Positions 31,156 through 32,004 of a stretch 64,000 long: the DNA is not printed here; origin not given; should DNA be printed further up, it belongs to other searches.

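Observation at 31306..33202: Central orphan three-gene operon: two related DUF2589-like proteins plus a small helical protein, a candidate undescribed system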

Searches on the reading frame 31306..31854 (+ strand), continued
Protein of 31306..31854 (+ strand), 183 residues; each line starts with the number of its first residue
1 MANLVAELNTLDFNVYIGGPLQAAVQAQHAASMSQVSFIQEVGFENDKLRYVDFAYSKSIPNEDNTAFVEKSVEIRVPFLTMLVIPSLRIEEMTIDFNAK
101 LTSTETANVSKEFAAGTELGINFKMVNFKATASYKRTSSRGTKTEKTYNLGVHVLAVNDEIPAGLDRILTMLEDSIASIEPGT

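Call 33: search_dna_similar(query=window:31306-31854:+, collection=phages, mode=protein, max_evalue=0.01)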
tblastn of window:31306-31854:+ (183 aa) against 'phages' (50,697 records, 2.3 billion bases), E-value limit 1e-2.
Records with a match: 1; places in all: 1; records where one place covers at least 80% of the query: 1.
Best place of each record, by identity: <60% 1.
By first word of the organism name: Bacteriophage 1.
By host as written in the record: - 1.
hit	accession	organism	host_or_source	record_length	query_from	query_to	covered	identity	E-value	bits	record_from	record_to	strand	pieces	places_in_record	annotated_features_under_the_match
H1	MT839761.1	Bacteriophage sp.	human fecal samples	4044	8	181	95%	29.0%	4e-13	72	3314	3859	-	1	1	record has no annotation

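Call 34: search_dna_similar(query=window:31306-31854:+, collection=plasmids, mode=protein, max_evalue=0.01)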
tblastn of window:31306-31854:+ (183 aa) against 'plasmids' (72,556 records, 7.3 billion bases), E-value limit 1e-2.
Records with a match: 7; places in all: 7; records where one place covers at least 80% of the query: 6.
Best place of each record, by identity: <60% 7.
By first word of the organism name: Vibrio 2; Fulvitalea 1; Streptomyces 1; Deltaproteobacteria 1; Burkholderia 1; Francisella 1.
By predicted mobility (MOB-suite, as given by PLSDB): non-mobilizable 7.
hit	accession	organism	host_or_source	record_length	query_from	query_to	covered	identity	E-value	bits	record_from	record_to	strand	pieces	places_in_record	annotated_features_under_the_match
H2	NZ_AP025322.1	Fulvitalea axinellae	-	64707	8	181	95%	31.3%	3e-11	68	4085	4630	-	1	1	DUF2589 domain-containing protein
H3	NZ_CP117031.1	Vibrio tubiashii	Babylonia areolata,bacterial pure ...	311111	11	177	91%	32.2%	5e-18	88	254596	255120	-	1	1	none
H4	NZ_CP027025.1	Streptomyces sp. WAC00288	Culture,soil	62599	11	182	94%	30.5%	5e-7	78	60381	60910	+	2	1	DUF2589 domain-containing protein | hypothetical protein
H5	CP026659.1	Deltaproteobacteria bacterium Smac51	cockroach,pure culture,hindgut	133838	17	179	89%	32.0%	5e-15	79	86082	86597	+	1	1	hypothetical protein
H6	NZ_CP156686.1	Burkholderia stagnalis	Bacterial cells,soils collected in ...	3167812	2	175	95%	29.6%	3e-14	77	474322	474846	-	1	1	none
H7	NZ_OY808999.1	Vibrio sp. 16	-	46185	7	177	93%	29.3%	7e-13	73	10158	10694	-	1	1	none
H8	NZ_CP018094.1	Francisella hispaniensis FSC454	-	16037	75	179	57%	35.2%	1e-7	58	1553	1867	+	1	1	DUF2589 domain-containing protein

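Call 35: find_related_loci(query=A1, collection=viral_contigs, flank=8000)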
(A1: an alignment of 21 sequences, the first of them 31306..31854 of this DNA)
Query A1 (183 aa) in viral_contigs; peptide patterns used: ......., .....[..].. (x = any residue, [..] = any of these).
309 stretches matched a pattern, but none encodes a relative of the query by tblastn (E <= 1e-3).

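Call 36: get_annotated_region(hit=H2, flank=5000)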
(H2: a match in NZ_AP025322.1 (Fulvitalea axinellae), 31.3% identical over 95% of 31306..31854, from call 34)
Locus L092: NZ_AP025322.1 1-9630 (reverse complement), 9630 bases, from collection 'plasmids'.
description: Fulvitalea axinellae strain DSM 100852 plasmid pFA8, complete sequence
organism: Fulvitalea axinellae (NCBI taxid 1182444)
taxonomy: Bacteria; Bacteroidota; Cytophagia; Cytophagales; Persicobacteraceae; Fulvitalea; Fulvitalea axinellae
host: -; source: -; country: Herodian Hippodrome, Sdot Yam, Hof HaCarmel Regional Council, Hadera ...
typing (MOB-suite, as given by PLSDB): non-mobilizable
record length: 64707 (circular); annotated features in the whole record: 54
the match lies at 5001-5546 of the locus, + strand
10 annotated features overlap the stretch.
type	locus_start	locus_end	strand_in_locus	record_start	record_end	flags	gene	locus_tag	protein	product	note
CDS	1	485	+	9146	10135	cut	-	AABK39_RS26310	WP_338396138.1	HipA domain-containing protein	-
CDS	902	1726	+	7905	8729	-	-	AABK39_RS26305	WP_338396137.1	hypothetical protein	-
CDS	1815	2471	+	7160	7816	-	-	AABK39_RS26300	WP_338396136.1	hypothetical protein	-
CDS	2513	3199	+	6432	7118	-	-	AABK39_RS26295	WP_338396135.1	ATP-binding protein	-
CDS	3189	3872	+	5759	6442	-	-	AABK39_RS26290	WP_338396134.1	response regulator transcription factor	GO:0000160 - phosphorelay signal transduction system [Evidence IEA]; GO:0006355 - regulation of DNA-templated ...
CDS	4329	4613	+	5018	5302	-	-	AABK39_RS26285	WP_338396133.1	hypothetical protein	-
CDS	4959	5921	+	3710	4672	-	-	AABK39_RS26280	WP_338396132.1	DUF2589 domain-containing protein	-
CDS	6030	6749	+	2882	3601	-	-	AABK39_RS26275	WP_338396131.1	hypothetical protein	-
CDS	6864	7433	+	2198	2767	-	-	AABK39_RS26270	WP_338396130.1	DUF2589 domain-containing protein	-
CDS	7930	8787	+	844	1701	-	-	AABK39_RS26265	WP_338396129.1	hypothetical protein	-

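Call 37: get_annotated_region(hit=H4, flank=5000)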
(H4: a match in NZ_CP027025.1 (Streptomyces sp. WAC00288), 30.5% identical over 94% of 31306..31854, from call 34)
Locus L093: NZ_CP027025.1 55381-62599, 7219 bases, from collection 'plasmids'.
description: Streptomyces sp. WAC00288 plasmid p3, complete sequence
organism: Streptomyces sp. WAC00288 (NCBI taxid 2094021)
taxonomy: Bacteria; Actinomycetota; Actinomycetes; Kitasatosporales; Streptomycetaceae; Streptomyces; Streptomyces sp. WAC00288
host: -; source: Culture,soil; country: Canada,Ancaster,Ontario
typing (MOB-suite, as given by PLSDB): non-mobilizable
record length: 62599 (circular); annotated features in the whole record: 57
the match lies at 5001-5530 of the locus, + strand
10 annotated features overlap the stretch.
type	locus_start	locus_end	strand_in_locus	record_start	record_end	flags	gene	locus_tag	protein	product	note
CDS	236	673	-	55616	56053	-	-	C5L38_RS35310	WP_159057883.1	hypothetical protein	-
CDS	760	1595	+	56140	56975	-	-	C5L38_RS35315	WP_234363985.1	IS5 family transposase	-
CDS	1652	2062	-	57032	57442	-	-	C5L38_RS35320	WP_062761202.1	hypothetical protein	-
CDS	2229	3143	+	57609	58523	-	-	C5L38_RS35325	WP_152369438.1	hypothetical protein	-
CDS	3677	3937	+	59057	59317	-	-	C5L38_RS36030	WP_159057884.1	hypothetical protein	-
CDS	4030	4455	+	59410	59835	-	-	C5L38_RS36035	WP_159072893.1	hypothetical protein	-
CDS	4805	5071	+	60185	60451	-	-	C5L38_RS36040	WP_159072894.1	hypothetical protein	-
CDS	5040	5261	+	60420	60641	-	-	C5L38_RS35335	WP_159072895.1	DUF2589 domain-containing protein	-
CDS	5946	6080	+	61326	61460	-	-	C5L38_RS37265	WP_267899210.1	hypothetical protein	-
CDS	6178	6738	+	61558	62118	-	-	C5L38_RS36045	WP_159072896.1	DUF2589 domain-containing protein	-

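Call 38: get_annotated_region(hit=H5, flank=5000)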
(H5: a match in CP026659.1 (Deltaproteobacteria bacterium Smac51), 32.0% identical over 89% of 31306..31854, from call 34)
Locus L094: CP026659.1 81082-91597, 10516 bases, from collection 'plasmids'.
description: Deltaproteobacteria bacterium Smac51 plasmid p_unnamed2, complete sequence
organism: Deltaproteobacteria bacterium Smac51 (NCBI taxid 2946587)
taxonomy: Bacteria; ; Deltaproteobacteria; ; ; ; Deltaproteobacteria bacterium Smac51
host: -; source: cockroach,pure culture,hindgut; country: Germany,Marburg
typing (MOB-suite, as given by PLSDB): non-mobilizable
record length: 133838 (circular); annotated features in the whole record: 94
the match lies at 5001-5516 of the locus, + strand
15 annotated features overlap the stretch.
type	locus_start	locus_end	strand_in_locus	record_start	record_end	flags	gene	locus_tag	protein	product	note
CDS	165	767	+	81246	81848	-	-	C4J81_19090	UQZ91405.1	hypothetical protein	-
CDS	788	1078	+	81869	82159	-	-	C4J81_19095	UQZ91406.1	hypothetical protein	-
CDS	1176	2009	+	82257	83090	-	-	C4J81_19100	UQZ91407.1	hypothetical protein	-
CDS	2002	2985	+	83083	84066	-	-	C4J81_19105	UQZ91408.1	hypothetical protein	-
CDS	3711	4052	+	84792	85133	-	-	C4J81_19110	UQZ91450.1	hypothetical protein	-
CDS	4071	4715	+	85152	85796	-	-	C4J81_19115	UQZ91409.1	hypothetical protein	-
CDS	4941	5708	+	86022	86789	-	-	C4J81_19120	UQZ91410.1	hypothetical protein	-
CDS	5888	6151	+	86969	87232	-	-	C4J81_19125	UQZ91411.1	hypothetical protein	-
CDS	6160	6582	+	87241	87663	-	-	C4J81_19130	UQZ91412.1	hypothetical protein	-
CDS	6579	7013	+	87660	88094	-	-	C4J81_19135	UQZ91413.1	hypothetical protein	-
CDS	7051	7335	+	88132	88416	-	-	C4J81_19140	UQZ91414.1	hypothetical protein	-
CDS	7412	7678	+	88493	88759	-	-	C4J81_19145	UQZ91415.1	hypothetical protein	-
CDS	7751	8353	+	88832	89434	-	-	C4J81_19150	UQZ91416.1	peptidoglycan-binding protein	-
CDS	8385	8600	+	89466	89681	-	-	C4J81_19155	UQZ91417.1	hypothetical protein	-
CDS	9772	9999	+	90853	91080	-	-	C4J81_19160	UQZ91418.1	hypothetical protein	-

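Call 39: get_annotated_region(hit=H8, flank=5000)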
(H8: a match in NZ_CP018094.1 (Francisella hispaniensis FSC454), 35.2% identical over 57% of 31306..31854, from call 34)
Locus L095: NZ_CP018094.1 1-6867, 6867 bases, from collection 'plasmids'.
description: Francisella hispaniensis FSC454 strain CCUG 58020 plasmid pFSC454, complete sequence
organism: Francisella hispaniensis FSC454 (NCBI taxid 1088883)
taxonomy: Bacteria; Pseudomonadota; Gammaproteobacteria; Thiotrichales; Francisellaceae; Francisella; Francisella hispaniensis; Francisella hispaniensis FSC454
host: -; source: -; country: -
typing (MOB-suite, as given by PLSDB): non-mobilizable
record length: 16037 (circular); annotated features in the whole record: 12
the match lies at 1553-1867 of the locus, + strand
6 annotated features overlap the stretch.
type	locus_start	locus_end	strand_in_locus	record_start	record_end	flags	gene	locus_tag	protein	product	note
CDS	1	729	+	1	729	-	-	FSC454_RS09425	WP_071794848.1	response regulator transcription factor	GO:0000160 - phosphorelay signal transduction system [Evidence IEA]; GO:0006355 - regulation of DNA-templated ...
CDS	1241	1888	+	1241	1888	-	-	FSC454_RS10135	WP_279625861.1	DUF2589 domain-containing protein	-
CDS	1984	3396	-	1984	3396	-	-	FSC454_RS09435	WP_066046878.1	replication initiation protein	GO:0006270 - DNA replication initiation [Evidence IEA]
CDS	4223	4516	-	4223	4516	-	nadS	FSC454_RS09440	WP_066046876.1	NadS family protein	-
CDS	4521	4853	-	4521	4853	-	-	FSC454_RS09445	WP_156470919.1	type II toxin-antitoxin system RelE/ParE family toxin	-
CDS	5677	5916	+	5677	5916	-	-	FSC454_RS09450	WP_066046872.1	hypothetical protein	-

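Call 59: search_protein_families(library=padloc, alignment_id=A5, max_evalue=0.00001)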
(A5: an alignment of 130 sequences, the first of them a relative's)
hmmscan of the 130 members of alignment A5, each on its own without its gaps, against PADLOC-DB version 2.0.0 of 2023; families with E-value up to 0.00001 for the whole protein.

A. member 1, L001:6611-7390:- (260 aa): 0 families

B. families by the number of members that match (of 130 scanned): 60 families (the first 25 are shown)
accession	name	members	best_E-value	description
PDLC00758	Effector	1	3e-60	Phospholipase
PDLC00757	Effector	1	1.7e-52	Phospholipase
PDLC01652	WYL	1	2.2e-29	"CAS-I,CAS-II,CAS-III,CAS-IV,CAS-V,CAS-VI; associated_signaling"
PDLC02503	BrxHI|BrxHII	1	3.2e-27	BrxHI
PDLC02864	DpdF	1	6.2e-24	DpdF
PDLC03014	subtilase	1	2.1e-23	-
PDLC00756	Effector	1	9.1e-21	Phospholipase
PDLC02861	DpdF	1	9.2e-21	DpdF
PDLC03960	SngC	1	1.8e-20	-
PDLC00755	Effector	1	6.9e-19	Phospholipase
PDLC02870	DpdF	1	9e-19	DpdF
PDLC01457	WYL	1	1.5e-17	"CAS-I,CAS-II,CAS-III,CAS-IV,CAS-V,CAS-VI; associated_signaling"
PDLC03928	PsyrT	1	1.4e-15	-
PDLC02501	BrxHI|BrxHII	1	1.2e-14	BrxHI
PDLC02623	DrmD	1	4.9e-13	DrmD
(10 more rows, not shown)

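Call 60: search_protein_families(library=pfam, alignment_id=A5, max_evalue=0.00001)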
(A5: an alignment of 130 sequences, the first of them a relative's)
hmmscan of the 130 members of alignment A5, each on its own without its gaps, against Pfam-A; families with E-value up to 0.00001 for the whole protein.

A. member 1, L001:6611-7390:- (260 aa): 0 families

B. families by the number of members that match (of 130 scanned): 110 families (the first 25 are shown)
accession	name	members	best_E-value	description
PF02518.31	HATPase_c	8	2.9e-26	Histidine kinase-, DNA gyrase B-, and HSP90-like ATPase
PF00583.31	Acetyltransf_1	4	9.1e-12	Acetyltransferase (GNAT) family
PF09949.15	APP1_cat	3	8.9e-47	Phosphatidate phosphatase APP1, catalytic domain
PF00072.30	Response_reg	3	4.2e-27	Response regulator receiver domain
PF00512.31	HisKA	3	2.3e-19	His Kinase A (phospho-acceptor) domain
PF07730.19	HisKA_3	3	7e-10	Histidine kinase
PF04391.17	DUF533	2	6.6e-66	Protein of unknown function (DUF533)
PF02779.29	Transket_pyr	2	2.6e-51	Transketolase, pyrimidine binding domain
PF00246.29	Peptidase_M14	2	8.8e-50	Zinc carboxypeptidase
PF02780.25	Transketolase_C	2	1.5e-35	Transketolase, C-terminal domain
PF00588.24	SpoU_methylase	2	2.8e-33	SpoU rRNA Methylase family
PF13505.12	OMP_b-brl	2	1.2e-22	Outer membrane protein beta-barrel domain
PF01483.27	P_proprotein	2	1.8e-22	Proprotein convertase P-domain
PF00135.34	COesterase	2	1.4e-20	Carboxylesterase family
PF18911.6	PKD_4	2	1.6e-18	PKD domain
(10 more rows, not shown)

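Call 77: find_encoding_contigs(protein=P0002, flank=3000, max_places=2)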
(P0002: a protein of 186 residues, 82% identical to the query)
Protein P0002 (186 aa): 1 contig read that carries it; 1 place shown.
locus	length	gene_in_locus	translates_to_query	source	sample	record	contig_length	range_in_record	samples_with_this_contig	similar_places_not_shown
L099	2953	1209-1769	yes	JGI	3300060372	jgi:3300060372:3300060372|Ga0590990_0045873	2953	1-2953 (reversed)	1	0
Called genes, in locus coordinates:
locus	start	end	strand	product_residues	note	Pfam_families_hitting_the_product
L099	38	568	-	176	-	PF11193:DUF2812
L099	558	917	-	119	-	PF03551:PadR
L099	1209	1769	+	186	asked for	PF11655:DUF2589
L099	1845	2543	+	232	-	PF27375:AF_0414 (weak)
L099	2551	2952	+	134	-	?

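Call 91: search_solved_structures(query=A8, max_evalue=10)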
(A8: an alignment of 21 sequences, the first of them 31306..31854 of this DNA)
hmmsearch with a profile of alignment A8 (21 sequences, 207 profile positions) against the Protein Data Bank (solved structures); distinct sequences matched with E-value up to 10: 0.

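Call 100: search_protein_families(library=padloc, alignment_id=A8, max_evalue=0.01)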
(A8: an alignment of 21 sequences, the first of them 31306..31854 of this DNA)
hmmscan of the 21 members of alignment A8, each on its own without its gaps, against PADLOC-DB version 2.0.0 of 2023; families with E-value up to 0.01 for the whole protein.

A. member 1, window:31306-31854:+ (183 aa): 0 families

B. families by the number of members that match (of 21 scanned): 0 families
